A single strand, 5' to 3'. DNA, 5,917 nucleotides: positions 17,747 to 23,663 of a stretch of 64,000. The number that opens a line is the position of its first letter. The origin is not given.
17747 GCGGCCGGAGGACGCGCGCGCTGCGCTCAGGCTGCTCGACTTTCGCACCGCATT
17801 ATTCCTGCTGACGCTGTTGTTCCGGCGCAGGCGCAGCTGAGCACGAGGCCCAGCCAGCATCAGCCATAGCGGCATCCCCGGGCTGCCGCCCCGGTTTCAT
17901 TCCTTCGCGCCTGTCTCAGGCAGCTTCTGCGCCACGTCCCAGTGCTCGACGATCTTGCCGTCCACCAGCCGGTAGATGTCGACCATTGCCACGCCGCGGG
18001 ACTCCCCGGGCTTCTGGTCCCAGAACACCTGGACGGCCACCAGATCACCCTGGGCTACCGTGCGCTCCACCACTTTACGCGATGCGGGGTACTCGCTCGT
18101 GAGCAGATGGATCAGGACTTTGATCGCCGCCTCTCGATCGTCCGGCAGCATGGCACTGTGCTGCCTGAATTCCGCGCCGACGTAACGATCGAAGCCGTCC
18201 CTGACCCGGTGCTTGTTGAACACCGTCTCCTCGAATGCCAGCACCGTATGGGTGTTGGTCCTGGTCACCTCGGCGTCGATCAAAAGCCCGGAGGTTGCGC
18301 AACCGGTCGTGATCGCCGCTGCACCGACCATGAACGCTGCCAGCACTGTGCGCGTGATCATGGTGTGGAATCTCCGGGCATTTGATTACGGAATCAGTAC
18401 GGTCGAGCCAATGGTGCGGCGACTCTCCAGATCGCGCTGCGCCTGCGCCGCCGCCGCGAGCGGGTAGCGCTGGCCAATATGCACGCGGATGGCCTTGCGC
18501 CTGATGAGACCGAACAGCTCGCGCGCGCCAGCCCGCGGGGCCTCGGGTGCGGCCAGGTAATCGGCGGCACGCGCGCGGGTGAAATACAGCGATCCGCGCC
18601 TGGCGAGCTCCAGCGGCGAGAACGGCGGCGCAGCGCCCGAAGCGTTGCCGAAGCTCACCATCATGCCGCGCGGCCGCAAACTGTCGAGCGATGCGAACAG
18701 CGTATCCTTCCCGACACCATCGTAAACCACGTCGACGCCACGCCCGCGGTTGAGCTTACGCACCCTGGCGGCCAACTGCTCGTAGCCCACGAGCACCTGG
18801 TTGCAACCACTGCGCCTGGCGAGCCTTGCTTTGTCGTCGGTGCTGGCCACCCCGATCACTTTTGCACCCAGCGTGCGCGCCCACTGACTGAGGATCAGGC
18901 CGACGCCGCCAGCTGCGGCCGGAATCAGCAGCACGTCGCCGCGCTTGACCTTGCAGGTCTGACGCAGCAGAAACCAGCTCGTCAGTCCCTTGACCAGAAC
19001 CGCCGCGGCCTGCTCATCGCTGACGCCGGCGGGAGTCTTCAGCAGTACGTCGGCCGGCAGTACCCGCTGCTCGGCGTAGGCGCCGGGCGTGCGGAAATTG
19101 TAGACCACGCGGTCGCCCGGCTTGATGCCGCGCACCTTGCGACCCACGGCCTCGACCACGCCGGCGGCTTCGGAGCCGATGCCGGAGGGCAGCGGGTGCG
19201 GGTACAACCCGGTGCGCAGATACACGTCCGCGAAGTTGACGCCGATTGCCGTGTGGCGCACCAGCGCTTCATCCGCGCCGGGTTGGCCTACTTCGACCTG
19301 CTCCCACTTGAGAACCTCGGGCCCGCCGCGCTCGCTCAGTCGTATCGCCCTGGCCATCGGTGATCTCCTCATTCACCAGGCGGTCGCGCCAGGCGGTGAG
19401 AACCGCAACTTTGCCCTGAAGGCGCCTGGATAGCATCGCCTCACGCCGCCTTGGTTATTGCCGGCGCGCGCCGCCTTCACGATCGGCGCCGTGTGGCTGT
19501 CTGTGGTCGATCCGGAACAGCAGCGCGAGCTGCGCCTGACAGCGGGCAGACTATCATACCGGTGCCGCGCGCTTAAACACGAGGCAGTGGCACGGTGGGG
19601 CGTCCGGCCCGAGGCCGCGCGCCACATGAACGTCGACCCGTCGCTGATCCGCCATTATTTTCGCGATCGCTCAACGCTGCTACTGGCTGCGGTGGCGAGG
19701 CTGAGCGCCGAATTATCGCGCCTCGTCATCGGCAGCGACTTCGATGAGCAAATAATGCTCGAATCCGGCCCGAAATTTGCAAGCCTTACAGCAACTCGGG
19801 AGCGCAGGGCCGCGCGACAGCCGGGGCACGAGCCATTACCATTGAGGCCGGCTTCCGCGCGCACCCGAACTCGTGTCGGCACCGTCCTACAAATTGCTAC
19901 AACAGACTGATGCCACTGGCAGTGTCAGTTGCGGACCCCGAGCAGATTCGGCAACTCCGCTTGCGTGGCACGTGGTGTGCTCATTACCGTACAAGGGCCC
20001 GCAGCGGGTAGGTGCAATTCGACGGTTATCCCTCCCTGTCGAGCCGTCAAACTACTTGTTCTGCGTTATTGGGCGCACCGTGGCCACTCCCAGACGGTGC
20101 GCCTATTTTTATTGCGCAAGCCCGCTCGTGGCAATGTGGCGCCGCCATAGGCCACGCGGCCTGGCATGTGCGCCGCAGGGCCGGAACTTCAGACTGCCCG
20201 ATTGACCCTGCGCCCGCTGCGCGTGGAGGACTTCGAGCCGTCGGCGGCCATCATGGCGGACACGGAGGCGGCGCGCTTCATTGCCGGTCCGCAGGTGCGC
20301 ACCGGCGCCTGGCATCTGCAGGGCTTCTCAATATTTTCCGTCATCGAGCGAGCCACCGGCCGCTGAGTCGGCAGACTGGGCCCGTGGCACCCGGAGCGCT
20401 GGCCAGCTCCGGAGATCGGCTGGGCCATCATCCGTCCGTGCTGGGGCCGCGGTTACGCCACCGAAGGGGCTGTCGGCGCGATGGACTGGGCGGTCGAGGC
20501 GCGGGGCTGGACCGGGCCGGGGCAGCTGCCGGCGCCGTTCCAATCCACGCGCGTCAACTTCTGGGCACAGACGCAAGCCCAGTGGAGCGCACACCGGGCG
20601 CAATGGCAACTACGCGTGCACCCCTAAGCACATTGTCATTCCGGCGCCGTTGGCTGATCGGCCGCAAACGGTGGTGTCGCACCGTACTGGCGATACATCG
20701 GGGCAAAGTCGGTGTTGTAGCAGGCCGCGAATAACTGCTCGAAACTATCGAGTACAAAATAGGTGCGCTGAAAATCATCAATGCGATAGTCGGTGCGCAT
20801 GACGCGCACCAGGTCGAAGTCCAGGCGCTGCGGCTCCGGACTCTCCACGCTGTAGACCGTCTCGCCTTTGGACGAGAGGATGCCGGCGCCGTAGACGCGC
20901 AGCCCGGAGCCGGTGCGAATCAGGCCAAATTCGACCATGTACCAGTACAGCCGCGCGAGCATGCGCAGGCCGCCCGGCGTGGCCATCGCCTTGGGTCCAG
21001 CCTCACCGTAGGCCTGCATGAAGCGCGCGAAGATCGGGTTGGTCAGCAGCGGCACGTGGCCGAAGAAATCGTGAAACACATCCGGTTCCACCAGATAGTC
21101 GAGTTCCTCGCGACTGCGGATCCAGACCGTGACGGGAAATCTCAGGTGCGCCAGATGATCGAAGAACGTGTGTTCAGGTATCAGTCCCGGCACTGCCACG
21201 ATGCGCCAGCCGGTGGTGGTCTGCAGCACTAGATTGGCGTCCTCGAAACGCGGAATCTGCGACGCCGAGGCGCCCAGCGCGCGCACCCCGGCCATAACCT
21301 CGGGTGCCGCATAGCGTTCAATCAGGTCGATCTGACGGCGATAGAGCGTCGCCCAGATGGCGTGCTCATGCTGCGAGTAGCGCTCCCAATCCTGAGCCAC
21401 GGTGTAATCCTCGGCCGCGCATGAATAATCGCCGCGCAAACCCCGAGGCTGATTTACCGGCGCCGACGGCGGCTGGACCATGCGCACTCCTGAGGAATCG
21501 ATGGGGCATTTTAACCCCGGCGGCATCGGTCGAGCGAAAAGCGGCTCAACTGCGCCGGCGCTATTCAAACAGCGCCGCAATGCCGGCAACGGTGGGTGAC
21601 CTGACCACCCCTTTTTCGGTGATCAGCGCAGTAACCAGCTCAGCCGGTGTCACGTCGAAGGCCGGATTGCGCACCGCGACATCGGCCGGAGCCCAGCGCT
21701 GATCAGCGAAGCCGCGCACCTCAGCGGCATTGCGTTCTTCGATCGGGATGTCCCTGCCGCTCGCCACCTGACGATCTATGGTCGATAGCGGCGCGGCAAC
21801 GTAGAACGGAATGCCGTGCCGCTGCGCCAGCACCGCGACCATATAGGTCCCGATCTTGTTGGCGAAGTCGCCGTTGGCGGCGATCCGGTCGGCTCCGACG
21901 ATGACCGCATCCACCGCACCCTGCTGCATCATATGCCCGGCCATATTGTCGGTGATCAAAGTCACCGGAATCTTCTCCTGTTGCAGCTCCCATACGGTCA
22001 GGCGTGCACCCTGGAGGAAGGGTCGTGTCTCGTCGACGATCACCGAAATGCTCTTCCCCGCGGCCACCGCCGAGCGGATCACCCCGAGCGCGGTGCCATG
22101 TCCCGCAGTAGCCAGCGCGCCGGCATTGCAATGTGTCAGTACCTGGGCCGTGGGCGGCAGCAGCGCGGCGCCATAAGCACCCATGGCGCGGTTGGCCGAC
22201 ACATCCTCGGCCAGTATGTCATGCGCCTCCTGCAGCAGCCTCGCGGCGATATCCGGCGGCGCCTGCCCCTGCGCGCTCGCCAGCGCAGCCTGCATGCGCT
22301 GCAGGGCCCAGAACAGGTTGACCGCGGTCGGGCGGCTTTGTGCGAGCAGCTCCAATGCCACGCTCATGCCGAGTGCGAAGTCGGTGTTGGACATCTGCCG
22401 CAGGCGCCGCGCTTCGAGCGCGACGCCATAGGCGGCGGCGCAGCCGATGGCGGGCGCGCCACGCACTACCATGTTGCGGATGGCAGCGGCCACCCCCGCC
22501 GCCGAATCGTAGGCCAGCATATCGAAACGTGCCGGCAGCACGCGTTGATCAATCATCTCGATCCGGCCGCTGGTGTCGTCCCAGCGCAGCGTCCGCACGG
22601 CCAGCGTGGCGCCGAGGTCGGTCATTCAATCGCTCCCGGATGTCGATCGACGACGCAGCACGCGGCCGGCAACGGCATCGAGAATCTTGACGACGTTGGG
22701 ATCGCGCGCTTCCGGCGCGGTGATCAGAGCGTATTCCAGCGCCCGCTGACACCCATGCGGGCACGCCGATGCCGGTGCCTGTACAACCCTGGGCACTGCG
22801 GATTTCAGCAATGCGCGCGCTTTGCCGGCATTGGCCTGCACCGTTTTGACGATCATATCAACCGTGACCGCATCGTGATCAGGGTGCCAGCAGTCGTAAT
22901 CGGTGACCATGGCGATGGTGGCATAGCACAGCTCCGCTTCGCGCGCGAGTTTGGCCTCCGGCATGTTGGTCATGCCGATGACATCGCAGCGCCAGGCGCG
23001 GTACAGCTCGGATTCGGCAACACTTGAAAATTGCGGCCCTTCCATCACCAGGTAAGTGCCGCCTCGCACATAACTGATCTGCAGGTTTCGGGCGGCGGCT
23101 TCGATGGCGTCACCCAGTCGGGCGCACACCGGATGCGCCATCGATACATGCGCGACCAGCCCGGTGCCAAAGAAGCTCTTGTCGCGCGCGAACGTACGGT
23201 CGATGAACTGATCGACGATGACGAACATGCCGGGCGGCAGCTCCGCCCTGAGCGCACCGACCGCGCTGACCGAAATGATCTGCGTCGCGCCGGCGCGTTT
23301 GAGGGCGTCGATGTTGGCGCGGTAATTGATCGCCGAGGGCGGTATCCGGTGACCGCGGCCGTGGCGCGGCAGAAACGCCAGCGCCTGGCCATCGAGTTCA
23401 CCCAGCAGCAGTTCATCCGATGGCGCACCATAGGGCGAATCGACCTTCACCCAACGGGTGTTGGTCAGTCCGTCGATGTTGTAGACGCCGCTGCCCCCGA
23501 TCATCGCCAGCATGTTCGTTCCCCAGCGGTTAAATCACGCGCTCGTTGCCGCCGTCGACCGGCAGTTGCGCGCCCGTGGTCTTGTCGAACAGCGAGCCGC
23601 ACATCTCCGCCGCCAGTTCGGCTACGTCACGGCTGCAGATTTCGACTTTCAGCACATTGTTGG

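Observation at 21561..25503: Aldolase-SDR fusion + mtnP + mtnA: candidate fused variant of the MTA/5'-deoxyadenosine DHAP shunt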

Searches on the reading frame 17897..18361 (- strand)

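Call 33: search_protein_families(library=pfam, proteins=[window:17897-18361:-], max_evalue=0.01)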
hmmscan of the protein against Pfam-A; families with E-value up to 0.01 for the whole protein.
window:17897-18361:- (154 aa): 2 families
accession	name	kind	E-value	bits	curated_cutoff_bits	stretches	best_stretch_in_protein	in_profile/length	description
PF07366.18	SnoaL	-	2.2e-09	37.6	28.4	1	40-147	3-120/126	SnoaL-like polyketide cyclase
PF12680.13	SnoaL_2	-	2.8e-09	37.9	27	1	45-140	6-102/102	SnoaL-like domain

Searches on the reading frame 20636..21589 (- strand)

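Call 3: search_protein_families(library=pfam, proteins=[window:20636-21589:-])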
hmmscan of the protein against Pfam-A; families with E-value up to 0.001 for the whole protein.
window:20636-21589:- (317 aa): 1 family
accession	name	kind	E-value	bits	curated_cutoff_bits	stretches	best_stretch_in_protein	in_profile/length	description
PF00351.26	Biopterin_H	-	3.9e-44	151.5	22.7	1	70-286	60-277/331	Biopterin-dependent aromatic amino acid hydroxylase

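Call 4: search_protein_families(library=ncbifam, proteins=[window:20636-21589:-])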
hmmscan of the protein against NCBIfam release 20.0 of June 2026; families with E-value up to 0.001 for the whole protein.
window:20636-21589:- (317 aa): 7 families
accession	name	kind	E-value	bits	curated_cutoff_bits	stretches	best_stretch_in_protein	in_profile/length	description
TIGR01267.1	Phe4hydrox_mono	equivalog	1.6e-104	348.5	264.75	1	61-303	1-240/248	phenylalanine 4-monooxygenase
NF008877.0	PRK11913.1-2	equivalog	6.3e-85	284.4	247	1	62-294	15-246/264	phenylalanine 4-monooxygenase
NF010657.0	PRK14056.1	equivalog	3.4e-46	158.4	346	2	61-204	13-155/580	aromatic amino acid hydroxylase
TIGR01268.1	Phe4hydrox_tetr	equivalog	4.6e-39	134.4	704.8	1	70-285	162-378/436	phenylalanine 4-monooxygenase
TIGR01269.1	Tyr_3_monoox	equivalog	8.7e-36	123.8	654.65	1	71-286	184-400/457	tyrosine 3-monooxygenase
TIGR01270.1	Trp_5_monoox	equivalog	8.9e-35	120.2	705.5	1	70-285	189-406/464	tryptophan 5-monooxygenase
NF010656.0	PRK14055.1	equivalog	1.9e-13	50.5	472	1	122-287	149-327/362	aromatic amino acid hydroxylase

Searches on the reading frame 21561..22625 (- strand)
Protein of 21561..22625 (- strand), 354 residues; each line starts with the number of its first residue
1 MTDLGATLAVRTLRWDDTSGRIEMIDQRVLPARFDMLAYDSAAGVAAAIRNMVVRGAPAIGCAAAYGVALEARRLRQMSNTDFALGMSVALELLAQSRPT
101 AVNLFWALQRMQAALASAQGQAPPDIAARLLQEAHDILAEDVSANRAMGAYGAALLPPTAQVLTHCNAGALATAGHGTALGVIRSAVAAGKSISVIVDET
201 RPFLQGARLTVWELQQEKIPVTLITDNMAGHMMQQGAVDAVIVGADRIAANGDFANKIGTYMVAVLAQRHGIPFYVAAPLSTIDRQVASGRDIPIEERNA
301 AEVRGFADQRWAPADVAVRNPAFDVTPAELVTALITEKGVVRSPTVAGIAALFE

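Call 3: search_protein_families(library=pfam, proteins=[window:21561-22625:-])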
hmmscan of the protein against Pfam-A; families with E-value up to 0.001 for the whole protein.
window:21561-22625:- (354 aa): 1 family
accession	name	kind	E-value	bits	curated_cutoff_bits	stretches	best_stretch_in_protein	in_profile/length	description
PF01008.23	IF-2B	-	1.7e-92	310.1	22.4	1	54-341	2-278/280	Initiation factor 2 subunit family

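Call 4: search_protein_families(library=ncbifam, proteins=[window:21561-22625:-])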
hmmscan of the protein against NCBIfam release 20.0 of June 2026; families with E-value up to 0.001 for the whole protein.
window:21561-22625:- (354 aa): 8 families
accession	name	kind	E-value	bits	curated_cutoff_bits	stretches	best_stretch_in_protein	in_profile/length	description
NF004326.0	PRK05720.1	subfamily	1.4e-140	468.2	271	1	7-353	7-352/358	s-methyl-5-thioribose-1-phosphate isomerase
TIGR00512.1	salvage_mtnA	equivalog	8.8e-133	442.4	279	1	12-342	2-334/335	S-methyl-5-thioribose-1-phosphate isomerase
TIGR00524.1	eIF-2B_rel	subfamily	4.9e-120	400.2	185.85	1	44-342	6-302/303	S-methyl-5-thioribose-1-phosphate isomerase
NF004700.0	PRK06036.1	equivalog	5.3e-118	394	528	1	10-345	1-332/339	S-methyl-5-thioribose-1-phosphate isomerase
NF004436.0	PRK05772.1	equivalog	5e-93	312.2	521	1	10-350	16-358/363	S-methyl-5-thioribose-1-phosphate isomerase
TIGR00511.1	ribulose_e2b2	equivalog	2.9e-59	200.8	314.1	1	45-342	5-287/301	ribose 1,5-bisphosphate isomerase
NF006210.0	PRK08335.1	equivalog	1.5e-24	86.7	339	1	133-344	84-272/275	translation initiation factor IF-2B subunit alpha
NF004994.0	PRK06372.1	equivalog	1.5e-14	54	249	1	182-345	98-250/253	translation initiation factor IF-2B subunit delta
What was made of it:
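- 21561..22625 (-): mtnA, S-methyl-5-thioribose-1-phosphate isomerase (354 aa). Its start codon abuts the mtnP stop (TGAATG). Call 4 (TIGR00512 442.4 bits against cut-off 279; NF004326 468).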

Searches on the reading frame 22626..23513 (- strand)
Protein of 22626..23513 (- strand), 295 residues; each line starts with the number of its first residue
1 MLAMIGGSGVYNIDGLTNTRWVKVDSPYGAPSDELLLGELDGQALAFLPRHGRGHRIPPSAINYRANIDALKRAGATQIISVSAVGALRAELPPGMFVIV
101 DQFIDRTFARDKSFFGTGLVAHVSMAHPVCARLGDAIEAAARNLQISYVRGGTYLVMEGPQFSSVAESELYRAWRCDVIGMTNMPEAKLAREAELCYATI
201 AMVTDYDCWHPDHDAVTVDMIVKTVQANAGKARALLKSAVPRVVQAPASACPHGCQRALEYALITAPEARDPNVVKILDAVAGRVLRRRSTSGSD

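Call 3: search_protein_families(library=pfam, proteins=[window:22626-23513:-])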
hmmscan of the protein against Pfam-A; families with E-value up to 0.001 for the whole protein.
window:22626-23513:- (295 aa): 1 family
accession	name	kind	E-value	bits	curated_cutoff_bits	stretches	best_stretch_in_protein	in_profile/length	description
PF01048.26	PNP_UDP_1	-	2e-40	139.1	25.1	1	3-240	3-232/233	Phosphorylase superfamily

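Call 4: search_protein_families(library=ncbifam, proteins=[window:22626-23513:-])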
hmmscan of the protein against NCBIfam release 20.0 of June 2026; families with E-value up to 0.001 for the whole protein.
window:22626-23513:- (295 aa): 11 families
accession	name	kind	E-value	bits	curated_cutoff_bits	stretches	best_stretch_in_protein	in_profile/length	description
NF006492.0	PRK08931.1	equivalog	3e-151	502.7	437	1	1-287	5-290/291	S-methyl-5'-thioadenosine phosphorylase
NF005657.0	PRK07432.1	equivalog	6.3e-102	340.6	453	1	3-270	7-274/291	S-methyl-5'-thioadenosine phosphorylase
TIGR01694.1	MTAP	equivalog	2.3e-91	305.4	274.85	1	1-241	1-239/240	S-methyl-5'-thioadenosine phosphorylase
NF006334.0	PRK08564.1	equivalog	6.4e-90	300.9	382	1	2-263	10-266/267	S-methyl-5'-thioadenosine phosphorylase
NF005876.0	PRK07823.1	equivalog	4.4e-75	252.3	306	1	1-253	7-253/267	S-methyl-5'-thioadenosine phosphorylase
NF006599.0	PRK09136.1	equivalog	7.5e-67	225.1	223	1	1-239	3-243/247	S-methyl-5'-thioinosine phosphorylase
NF006054.0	PRK08202.1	equivalog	2.5e-20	73.1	218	1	34-241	66-272/274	purine-nucleoside phosphorylase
TIGR01697.1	PNPH-PUNA-XAPA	subfamily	9.8e-19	67.7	197.1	1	33-239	41-245/247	inosine/guanosine/xanthosine phosphorylase family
TIGR01698.1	PUNP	equivalog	9.9e-17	61.2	302.6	1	53-208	59-213/245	purine-nucleoside phosphorylase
TIGR01700.1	PNPH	equivalog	1.8e-14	53.8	293.35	1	34-240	42-248/249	purine nucleoside phosphorylase I, inosine and guanosine-specific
TIGR01699.1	XAPA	equivalog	1.3e-08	34.7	370.9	1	32-205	40-213/248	xanthosine phosphorylase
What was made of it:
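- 22626..23513 (-): mtnP, S-methyl-5'-thioadenosine phosphorylase (295 aa), 16 nt downstream of the fusion. Call 4 (NF006492 502.7 bits against cut-off 437; TIGR01694 305 against 275).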
